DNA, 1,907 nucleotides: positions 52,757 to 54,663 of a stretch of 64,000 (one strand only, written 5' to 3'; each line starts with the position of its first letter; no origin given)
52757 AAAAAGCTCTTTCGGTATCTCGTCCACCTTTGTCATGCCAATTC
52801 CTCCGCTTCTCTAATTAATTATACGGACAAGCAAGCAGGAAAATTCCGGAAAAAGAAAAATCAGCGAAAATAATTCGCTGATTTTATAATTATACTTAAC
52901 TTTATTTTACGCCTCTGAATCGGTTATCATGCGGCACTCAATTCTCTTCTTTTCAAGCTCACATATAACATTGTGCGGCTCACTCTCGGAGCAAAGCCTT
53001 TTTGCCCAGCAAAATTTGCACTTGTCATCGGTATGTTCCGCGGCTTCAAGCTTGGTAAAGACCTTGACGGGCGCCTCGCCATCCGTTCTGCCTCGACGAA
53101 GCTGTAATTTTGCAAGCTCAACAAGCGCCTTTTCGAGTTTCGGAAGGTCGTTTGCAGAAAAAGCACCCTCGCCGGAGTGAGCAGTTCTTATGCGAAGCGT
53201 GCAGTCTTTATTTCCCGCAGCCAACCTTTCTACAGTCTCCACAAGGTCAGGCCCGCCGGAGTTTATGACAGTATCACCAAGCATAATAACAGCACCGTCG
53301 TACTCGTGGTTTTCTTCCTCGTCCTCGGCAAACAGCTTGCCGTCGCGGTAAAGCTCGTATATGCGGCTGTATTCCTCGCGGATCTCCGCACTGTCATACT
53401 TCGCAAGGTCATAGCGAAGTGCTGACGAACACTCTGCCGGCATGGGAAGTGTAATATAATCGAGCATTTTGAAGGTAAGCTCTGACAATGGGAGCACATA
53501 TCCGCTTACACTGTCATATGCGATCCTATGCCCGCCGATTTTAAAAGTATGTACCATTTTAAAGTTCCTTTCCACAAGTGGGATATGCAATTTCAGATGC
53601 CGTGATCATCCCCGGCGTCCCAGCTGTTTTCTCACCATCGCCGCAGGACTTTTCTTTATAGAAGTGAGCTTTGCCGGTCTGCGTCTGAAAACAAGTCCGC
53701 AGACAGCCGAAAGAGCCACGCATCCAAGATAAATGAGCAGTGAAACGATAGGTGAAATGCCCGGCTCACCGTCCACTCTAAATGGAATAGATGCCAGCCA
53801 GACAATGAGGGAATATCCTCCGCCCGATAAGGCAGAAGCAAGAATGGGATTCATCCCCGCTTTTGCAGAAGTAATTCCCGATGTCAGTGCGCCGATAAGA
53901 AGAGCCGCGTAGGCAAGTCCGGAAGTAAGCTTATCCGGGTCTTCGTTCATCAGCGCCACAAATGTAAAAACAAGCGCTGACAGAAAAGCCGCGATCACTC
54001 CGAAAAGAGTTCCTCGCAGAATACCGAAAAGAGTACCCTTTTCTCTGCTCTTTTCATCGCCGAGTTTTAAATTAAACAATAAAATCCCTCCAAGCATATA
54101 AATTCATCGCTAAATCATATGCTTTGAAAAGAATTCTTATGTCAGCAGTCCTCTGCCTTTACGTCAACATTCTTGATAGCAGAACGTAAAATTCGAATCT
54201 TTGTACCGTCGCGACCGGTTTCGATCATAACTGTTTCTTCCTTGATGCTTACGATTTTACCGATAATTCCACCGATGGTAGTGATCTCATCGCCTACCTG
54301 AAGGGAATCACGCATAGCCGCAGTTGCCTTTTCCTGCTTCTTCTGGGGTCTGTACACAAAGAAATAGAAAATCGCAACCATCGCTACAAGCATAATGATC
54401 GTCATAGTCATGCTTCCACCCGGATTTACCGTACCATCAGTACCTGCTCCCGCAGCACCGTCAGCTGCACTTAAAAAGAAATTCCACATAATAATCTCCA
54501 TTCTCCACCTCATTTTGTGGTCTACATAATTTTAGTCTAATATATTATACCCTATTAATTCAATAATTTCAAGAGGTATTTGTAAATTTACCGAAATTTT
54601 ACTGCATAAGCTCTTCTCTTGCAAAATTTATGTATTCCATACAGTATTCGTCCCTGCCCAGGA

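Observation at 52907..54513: Gutted SCIFF maturase at the conserved yajC locus, with no SCIFF precursor gene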

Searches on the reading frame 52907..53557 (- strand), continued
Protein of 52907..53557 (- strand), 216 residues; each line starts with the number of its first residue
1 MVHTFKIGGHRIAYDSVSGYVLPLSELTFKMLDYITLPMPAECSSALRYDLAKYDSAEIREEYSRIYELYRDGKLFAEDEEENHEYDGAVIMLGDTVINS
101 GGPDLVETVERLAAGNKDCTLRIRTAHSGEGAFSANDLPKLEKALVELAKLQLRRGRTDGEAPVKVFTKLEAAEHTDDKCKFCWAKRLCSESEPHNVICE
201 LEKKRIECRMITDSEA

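Call 30: find_encoding_contigs(protein=P0217, flank=5000, max_places=3)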
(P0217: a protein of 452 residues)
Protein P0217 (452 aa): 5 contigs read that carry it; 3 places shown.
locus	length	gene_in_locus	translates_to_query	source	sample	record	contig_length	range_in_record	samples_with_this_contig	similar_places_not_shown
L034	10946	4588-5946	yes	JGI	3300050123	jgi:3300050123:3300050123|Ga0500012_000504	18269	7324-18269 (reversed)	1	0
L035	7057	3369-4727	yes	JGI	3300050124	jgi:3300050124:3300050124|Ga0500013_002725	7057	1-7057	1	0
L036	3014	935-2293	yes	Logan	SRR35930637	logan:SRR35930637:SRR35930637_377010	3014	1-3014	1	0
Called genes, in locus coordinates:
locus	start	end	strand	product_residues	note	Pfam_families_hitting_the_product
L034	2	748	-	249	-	?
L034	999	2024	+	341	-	PF02547:Queuosine_synth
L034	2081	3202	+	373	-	PF01702:TGT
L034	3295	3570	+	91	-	PF02699:YajC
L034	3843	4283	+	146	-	PF12670:DUF3792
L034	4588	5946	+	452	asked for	PF04055:Radical_SAM, PF13353:Fer4_12, PF13186:SPASM (weak)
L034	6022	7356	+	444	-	PF21760:SecD_1st (weak), PF22599:SecDF_P1_head, PF02355:SecD_SecF_C, PF03176:MMPL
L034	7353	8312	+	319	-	PF02355:SecD_SecF_C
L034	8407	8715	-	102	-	-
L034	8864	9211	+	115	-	PF20124:DUF6514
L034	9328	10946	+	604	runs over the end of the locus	PF01807:Zn_ribbon_DnaG, PF08275:DNAG_N, PF01751:Toprim, PF13155:Toprim_2, PF13362:Toprim_3, PF13662:Toprim_4, PF10410:DnaB_bind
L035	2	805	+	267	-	?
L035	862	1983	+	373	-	PF01702:TGT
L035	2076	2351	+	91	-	PF02699:YajC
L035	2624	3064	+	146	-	PF12670:DUF3792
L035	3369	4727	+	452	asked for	PF04055:Radical_SAM, PF13353:Fer4_12, PF13186:SPASM (weak)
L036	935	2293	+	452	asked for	PF04055:Radical_SAM, PF13353:Fer4_12, PF13186:SPASM (weak)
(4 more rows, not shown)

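Call 33: list_cluster_members(proteins=[P0001, P0003, P0004, P0044, P0099, P0103, P0115, P0130, P0151, P0102])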
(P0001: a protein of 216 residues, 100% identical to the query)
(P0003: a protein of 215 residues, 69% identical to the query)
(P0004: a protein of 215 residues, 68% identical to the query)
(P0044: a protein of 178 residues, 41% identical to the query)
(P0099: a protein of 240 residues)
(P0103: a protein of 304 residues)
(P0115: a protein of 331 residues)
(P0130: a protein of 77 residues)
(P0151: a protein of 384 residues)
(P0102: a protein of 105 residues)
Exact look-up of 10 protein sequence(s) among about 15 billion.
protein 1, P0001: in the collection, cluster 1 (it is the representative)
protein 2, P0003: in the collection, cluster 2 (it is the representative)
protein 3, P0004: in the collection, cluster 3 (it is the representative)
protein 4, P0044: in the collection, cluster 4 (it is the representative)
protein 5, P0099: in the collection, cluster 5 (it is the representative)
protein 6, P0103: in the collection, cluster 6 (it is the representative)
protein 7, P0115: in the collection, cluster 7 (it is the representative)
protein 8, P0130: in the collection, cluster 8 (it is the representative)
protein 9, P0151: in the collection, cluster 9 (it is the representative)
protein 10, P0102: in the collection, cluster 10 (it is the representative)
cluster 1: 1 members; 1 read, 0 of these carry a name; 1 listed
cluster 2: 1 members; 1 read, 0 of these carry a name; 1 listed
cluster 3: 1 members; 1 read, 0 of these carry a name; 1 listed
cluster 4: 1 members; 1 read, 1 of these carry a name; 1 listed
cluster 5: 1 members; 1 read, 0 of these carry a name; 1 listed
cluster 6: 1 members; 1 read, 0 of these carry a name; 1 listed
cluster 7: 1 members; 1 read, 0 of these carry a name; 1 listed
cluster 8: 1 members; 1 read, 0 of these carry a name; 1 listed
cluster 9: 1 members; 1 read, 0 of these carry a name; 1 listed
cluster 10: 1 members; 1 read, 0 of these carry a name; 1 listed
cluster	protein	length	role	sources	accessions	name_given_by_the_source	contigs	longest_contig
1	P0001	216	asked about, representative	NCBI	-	-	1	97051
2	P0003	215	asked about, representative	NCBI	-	-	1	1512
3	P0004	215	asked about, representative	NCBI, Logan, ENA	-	-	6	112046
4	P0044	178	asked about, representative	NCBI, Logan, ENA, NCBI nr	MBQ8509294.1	MAG: hypothetical protein IJ493_05230 [Clostridia bacterium] | hypothetical protein [Clostridia bacterium]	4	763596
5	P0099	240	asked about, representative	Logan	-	-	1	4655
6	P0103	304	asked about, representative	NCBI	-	-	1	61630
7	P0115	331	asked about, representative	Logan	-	-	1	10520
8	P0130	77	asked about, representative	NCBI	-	-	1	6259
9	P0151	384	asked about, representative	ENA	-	-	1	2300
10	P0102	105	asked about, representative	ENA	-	-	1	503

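Call 37: find_encoding_contigs(protein=P0103, flank=6000, max_places=2)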
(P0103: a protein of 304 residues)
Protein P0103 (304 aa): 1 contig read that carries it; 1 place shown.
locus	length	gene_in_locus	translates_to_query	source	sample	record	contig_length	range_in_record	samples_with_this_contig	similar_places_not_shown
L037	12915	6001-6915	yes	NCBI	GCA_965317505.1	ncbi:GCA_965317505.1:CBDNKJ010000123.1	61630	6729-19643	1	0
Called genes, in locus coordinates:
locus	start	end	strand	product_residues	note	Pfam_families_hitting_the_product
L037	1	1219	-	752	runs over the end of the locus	PF00664:ABC_membrane, PF00005:ABC_tran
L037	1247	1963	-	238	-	PF08909:DUF1854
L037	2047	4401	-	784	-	PF00664:ABC_membrane, PF00005:ABC_tran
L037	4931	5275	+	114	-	-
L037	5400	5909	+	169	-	PF01613:Flavin_Reduct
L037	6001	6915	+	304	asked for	-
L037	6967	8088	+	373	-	PF13088:BNR_2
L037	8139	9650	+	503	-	-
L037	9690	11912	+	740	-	PF17389:Bac_rhamnosid6H, PF06202:GDE_C (weak), PF22422:MGH1-like_GH, PF01204:Trehalase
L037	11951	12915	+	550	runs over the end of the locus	PF08331:QueG_DUF1730 (faint), PF13237:Fer4_10 (faint), PF00459:Inositol_P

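Call 38: find_encoding_contigs(protein=P0115, flank=6000, max_places=2)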
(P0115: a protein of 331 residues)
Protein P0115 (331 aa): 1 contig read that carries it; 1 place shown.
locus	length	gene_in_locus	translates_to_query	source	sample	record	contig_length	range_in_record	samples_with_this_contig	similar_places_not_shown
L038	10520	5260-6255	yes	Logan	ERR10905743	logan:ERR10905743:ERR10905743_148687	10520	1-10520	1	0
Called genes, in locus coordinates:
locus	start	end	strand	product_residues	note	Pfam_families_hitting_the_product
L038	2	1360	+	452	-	?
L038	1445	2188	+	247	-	PF20772:TACO1_YebC_N, PF01709:Transcrip_reg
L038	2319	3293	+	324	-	PF01790:LGT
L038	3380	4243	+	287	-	PF00763:THF_DHG_CYH, PF02882:THF_DHG_CYH_C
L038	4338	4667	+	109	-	PF02699:YajC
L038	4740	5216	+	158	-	PF12670:DUF3792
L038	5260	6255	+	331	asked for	-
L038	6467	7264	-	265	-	PF04909:Amidohydro_2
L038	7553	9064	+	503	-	PF01039:Carboxyl_trans, PF03255:ACCA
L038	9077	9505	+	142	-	PF04277:OAD_gamma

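Call 39: find_encoding_contigs(protein=P0099, flank=6000, max_places=2)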
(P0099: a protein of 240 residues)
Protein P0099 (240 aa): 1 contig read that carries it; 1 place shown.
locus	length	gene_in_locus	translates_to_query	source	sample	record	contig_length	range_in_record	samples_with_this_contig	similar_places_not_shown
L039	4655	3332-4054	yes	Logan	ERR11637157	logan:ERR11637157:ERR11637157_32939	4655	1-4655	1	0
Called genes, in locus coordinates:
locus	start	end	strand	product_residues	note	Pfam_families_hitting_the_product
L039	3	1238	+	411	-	?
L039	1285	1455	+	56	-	-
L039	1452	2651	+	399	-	PF00254:FKBP_C (weak)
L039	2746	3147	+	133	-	PF02699:YajC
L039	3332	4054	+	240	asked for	-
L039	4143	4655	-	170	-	?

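Call 55: find_encoding_contigs(protein=P0223, flank=4000, max_places=1)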
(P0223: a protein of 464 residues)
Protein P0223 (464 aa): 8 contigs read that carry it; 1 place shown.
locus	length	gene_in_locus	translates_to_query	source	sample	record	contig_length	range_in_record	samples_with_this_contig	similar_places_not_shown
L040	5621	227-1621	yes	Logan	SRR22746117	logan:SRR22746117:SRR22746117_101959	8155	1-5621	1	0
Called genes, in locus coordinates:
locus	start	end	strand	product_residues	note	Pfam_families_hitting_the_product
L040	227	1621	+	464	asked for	PF13353:Fer4_12, PF04055:Radical_SAM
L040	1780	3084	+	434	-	PF01476:LysM, PF07501:G5, PF01551:Peptidase_M23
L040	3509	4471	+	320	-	PF13485:Peptidase_MA_2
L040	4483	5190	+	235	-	PF00072:Response_reg, PF00486:Trans_reg_C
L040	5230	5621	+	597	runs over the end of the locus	PF23846:Cache_WalK, PF00672:HAMP, PF00989:PAS, PF08448:PAS_4, PF13188:PAS_8 (weak), PF13426:PAS_9, PF00512:HisKA, PF02518:HATPase_c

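Call 56: find_encoding_contigs(protein=P0238, flank=4000, max_places=1)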
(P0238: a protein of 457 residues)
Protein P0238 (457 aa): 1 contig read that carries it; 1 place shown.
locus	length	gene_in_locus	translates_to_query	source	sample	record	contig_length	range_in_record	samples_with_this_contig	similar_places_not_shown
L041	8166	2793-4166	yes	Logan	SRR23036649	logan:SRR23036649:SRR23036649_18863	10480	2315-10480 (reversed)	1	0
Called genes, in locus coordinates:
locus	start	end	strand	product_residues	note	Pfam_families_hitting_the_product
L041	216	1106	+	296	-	PF01040:UbiA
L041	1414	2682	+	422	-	PF07454:SpoIIP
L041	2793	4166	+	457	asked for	PF04055:Radical_SAM, PF13353:Fer4_12, PF13186:SPASM (faint)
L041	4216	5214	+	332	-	PF00586:AIRS, PF02769:AIRS_C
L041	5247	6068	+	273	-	PF10609:ParA, PF13614:AAA_31 (faint), PF01656:CbiA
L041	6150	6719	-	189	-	-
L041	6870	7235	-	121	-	PF02579:Nitro_FeMo-Co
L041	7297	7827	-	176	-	PF00132:Hexapep (weak), PF25084:LbH_EIF2B (weak), PF25087:GMPPB_C (weak)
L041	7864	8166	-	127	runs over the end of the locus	PF01502:PRA-CH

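Call 65: find_homologous_proteins(query=P0194, max_evalue=0.00001)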
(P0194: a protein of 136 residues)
Query P0194 (136 aa): 4 proteins with E <= 0.00001 among 20 candidates.
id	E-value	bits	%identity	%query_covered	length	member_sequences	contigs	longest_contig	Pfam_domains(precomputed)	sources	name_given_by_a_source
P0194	7.6e-85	299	100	100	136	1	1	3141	-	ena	-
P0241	1.2e-14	72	48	68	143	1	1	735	-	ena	-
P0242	1.0e-9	56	43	65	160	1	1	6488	PF04055.28,PF13353.12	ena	-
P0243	1.1e-7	50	50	47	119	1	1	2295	-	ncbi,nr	ncbi:MAG: thioether cross-link-forming SCIFF peptide maturase, partial [Clostridiaceae bacterium]|nr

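Call 66: find_encoding_contigs(protein=P0194, flank=4000, max_places=2)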
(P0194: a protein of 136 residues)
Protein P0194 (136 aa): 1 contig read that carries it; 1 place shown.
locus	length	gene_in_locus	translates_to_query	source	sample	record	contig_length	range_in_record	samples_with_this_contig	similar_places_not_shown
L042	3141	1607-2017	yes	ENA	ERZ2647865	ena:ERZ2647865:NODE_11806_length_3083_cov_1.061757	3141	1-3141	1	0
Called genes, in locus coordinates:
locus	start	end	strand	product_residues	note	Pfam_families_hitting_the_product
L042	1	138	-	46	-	?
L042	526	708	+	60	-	PF02699:YajC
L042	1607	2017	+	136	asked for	-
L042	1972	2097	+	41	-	-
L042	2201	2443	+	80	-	-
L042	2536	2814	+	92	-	-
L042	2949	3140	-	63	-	?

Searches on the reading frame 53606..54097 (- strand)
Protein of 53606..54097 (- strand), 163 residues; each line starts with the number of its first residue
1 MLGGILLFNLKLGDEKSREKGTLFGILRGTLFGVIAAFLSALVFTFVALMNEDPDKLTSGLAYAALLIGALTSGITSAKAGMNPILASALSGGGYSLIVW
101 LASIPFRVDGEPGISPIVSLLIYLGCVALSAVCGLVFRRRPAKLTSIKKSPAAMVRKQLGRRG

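Call 3: search_protein_families(library=ncbifam, proteins=[window:53606-54097:-], max_evalue=1)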
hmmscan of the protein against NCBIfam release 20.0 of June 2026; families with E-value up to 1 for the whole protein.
window:53606-54097:- (163 aa): 3 families
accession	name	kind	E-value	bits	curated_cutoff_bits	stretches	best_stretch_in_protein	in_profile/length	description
TIGR04086.1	TIGR04086_membr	hypoth_equivalog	1.5e-05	25.1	30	1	26-134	3-112/115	TIGR04086 family membrane protein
NF003114.0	PRK04032.1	equivalog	0.042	13.7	148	1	12-71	46-95/172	CDP-2,3-bis-(O-geranylgeranyl)-sn-glycerol synthase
TIGR04554.1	3TM_mycoplas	hypoth_equivalog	0.76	10.1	40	0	48-77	68-97/105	TIGR04554 family membrane protein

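Call 4: search_protein_families(library=pfam, proteins=[window:53606-54097:-], max_evalue=1)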
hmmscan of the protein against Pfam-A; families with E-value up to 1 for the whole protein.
window:53606-54097:- (163 aa): 3 families
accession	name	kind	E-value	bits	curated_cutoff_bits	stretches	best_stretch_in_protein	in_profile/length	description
PF12670.12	DUF3792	-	5.7e-06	26.9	31.3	1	24-134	3-115/115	Protein of unknown function (DUF3792)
PF13346.12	ABC2_membrane_5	-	0.039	13.9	25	1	65-133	92-164/205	ABC-2 family transporter protein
PF20303.3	YLATT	-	0.27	11.5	26.7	1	2-66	15-76/107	YEATS-Like-Associating Three TM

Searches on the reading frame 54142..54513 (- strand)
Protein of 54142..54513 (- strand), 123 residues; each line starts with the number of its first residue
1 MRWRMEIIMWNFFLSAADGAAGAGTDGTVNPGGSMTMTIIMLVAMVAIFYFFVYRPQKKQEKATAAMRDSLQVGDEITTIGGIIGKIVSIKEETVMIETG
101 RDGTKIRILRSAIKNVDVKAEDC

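Call 3: search_protein_families(library=ncbifam, proteins=[window:54142-54513:-], max_evalue=1)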
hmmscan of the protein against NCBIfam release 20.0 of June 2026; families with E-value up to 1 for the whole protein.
window:54142-54513:- (123 aa): 10 families
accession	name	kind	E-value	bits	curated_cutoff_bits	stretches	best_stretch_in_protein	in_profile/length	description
TIGR00739.1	yajC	equivalog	3.4e-27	94.3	44.2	1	36-116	3-82/84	preprotein translocase subunit YajC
NF005100.0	PRK06531.1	equivalog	6e-12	45.5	129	1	36-120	3-86/121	preprotein translocase subunit YajC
NF041554.1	SA1362_fam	subfamily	0.0069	16.5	42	1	34-63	26-55/70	SA1362 family protein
TIGR01478.1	STEVOR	paralog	0.019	14.2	166.65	1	19-63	257-300/308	STEVOR family variant surface protein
TIGR02866.1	CoxB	equivalog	0.035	13.7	147.7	1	36-102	20-87/202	cytochrome c oxidase subunit II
NF052600.1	sept_pore_FraI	equivalog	0.071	13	225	1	30-67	91-131/216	septal nanopore formation protein FraI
TIGR00996.1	Mtu_fam_mce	paralog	0.085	12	140.5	1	36-93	4-67/291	MCE family protein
TIGR04402.2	mob_CxxC_CxxC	subfamily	0.11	12.8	70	1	24-99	51-125/180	mobilome CxxCx(11)CxxC protein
NF052405.1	NOV5WD8W_fam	equivalog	0.13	12.1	170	1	38-89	6-53/137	NOV5WD8W family nitrogen cycling protein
NF010527.0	PRK13922.6-2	equivalog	0.18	11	289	1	67-96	118-147/249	rod shape-determining protein MreC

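Call 4: search_protein_families(library=pfam, proteins=[window:54142-54513:-], max_evalue=1)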
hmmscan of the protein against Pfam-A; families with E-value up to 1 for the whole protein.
window:54142-54513:- (123 aa): 6 families
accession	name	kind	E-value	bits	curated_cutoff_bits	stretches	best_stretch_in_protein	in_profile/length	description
PF02699.20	YajC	-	7.7e-30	103.1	28.2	1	37-114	1-77/78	Preprotein translocase subunit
PF00595.29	PDZ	-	0.022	15.6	23.2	1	64-105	36-75/81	PDZ domain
PF11027.13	DUF2615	-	0.035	14.6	23.4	1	30-62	48-79/104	Protein of unknown function (DUF2615)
PF05545.16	FixQ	-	0.036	14.4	29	1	40-60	13-36/49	Cbb3-type cytochrome oxidase component FixQ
PF06024.17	Orf78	-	0.044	14.5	29.4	1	35-62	68-95/101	Orf78 (ac78)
PF01330.27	RuvA_N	-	0.1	13.1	23.6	1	80-114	2-36/61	RuvA N terminal domain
